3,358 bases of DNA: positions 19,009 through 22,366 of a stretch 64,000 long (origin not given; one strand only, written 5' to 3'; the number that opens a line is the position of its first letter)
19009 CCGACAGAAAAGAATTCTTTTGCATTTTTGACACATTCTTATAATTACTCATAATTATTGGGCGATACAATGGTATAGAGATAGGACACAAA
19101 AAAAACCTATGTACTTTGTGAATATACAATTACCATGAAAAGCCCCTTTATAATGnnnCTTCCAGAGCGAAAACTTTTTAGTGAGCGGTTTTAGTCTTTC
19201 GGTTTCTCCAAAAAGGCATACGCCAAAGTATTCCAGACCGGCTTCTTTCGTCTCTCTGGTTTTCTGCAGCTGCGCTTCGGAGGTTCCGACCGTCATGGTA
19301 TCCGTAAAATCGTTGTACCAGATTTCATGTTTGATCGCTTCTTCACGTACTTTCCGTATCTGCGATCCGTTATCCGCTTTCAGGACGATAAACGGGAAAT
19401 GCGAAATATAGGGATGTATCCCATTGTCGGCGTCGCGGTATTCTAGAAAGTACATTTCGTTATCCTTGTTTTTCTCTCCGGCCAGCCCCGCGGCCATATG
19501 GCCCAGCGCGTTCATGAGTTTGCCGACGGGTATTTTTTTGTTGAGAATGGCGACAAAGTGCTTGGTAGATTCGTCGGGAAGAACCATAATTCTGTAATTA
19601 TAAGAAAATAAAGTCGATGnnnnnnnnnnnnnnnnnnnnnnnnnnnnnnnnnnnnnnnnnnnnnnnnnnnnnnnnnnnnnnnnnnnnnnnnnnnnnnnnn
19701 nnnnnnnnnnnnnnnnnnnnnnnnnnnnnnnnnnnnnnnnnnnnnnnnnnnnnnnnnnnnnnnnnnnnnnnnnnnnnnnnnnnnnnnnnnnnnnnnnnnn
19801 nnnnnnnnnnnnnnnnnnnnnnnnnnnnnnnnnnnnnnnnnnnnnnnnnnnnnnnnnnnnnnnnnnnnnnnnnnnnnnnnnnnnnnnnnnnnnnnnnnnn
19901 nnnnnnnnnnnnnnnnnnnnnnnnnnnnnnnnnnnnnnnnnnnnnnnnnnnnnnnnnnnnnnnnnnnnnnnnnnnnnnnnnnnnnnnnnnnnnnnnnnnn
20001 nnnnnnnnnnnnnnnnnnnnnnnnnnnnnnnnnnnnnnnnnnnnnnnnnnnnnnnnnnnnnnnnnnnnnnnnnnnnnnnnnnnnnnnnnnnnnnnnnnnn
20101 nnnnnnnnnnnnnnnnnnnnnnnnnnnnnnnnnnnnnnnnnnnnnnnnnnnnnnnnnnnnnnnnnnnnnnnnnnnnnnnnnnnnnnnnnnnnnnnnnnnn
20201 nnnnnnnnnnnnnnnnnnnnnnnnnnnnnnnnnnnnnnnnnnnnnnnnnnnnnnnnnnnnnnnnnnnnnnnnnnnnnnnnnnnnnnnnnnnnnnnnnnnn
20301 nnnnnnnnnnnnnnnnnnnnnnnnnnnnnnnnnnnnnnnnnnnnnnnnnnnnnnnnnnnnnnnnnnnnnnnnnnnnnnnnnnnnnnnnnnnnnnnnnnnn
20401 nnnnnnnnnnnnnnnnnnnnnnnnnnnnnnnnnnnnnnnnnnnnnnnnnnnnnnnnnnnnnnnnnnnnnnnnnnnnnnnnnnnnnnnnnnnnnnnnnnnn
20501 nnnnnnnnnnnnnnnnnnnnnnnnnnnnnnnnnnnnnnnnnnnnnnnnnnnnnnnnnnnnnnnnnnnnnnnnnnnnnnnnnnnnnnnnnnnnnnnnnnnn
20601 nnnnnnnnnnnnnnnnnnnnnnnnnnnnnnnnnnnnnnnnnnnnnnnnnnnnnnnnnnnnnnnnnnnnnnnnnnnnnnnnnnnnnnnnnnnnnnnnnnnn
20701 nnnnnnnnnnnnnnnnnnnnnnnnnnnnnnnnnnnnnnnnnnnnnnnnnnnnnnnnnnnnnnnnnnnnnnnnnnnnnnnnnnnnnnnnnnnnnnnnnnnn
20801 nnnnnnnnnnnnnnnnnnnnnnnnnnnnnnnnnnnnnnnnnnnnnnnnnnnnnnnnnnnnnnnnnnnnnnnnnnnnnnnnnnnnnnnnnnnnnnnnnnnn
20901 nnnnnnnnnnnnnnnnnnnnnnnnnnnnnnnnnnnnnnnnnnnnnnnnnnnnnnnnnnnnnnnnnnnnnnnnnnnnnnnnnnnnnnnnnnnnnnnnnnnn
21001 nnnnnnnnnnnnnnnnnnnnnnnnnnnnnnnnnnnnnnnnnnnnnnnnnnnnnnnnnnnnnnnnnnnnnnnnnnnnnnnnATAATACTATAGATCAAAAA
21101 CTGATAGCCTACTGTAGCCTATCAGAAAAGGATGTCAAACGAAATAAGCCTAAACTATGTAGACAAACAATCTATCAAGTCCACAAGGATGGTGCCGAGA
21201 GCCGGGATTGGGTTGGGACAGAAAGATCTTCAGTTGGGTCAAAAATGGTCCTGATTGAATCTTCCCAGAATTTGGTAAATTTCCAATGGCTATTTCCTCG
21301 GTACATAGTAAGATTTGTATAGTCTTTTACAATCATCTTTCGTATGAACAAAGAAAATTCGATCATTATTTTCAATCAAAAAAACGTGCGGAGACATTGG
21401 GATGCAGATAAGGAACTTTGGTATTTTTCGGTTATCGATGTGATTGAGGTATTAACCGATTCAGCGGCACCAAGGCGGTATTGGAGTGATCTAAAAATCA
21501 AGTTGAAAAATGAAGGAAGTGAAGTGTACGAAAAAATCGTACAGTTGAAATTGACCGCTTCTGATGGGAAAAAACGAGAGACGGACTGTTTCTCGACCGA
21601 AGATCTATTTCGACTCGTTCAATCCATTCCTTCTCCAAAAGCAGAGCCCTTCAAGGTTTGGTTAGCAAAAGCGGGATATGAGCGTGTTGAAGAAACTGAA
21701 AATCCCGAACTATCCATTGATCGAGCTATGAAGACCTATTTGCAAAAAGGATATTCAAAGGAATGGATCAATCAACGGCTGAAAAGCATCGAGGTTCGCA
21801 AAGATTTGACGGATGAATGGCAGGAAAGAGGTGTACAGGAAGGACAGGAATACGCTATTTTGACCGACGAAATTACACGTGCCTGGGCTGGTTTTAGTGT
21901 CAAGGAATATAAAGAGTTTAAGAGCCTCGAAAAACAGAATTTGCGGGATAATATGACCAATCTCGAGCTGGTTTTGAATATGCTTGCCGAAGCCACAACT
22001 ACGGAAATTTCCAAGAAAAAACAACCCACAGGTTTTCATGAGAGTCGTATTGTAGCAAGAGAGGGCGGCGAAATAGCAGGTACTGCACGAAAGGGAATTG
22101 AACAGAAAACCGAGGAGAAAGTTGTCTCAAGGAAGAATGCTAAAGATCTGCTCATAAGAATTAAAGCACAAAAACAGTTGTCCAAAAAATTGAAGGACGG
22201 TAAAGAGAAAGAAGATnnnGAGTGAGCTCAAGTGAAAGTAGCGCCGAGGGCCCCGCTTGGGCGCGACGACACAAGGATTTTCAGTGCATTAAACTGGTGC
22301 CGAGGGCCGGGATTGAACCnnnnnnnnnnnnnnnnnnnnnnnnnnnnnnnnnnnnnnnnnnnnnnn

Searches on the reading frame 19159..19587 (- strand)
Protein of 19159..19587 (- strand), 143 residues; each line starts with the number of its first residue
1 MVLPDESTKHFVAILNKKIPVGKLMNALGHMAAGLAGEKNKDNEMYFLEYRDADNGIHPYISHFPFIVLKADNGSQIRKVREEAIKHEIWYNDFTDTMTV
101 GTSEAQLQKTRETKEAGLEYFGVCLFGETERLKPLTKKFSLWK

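Call 43: search_protein_families(library=pfam, proteins=[window:19159-19587:-], max_evalue=0.001)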
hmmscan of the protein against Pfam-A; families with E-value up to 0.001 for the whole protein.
window:19159-19587:- (143 aa): 1 family
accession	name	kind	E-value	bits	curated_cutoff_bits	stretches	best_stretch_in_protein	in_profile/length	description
PF09391.15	DUF2000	-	2.3e-35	121.8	25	1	10-143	2-133/133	Protein of unknown function (DUF2000)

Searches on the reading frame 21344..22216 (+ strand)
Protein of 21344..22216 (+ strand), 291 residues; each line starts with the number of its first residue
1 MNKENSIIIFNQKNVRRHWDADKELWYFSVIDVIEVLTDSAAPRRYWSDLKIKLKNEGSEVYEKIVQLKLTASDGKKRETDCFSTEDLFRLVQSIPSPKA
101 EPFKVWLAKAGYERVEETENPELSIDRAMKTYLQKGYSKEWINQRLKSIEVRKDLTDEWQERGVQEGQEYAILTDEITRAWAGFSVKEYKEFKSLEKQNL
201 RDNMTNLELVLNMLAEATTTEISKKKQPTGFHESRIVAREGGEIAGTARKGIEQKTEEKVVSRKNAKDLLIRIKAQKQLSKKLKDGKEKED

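Call 43: search_protein_families(library=pfam, proteins=[window:21344-22216:+], max_evalue=0.001)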
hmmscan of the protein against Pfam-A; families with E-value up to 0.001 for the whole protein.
window:21344-22216:+ (291 aa): 1 family
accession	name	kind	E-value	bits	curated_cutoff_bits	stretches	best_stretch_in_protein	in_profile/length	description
PF02498.22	Bro-N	-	6.1e-10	40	25.6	1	15-109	2-92/96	BRO family, N-terminal domain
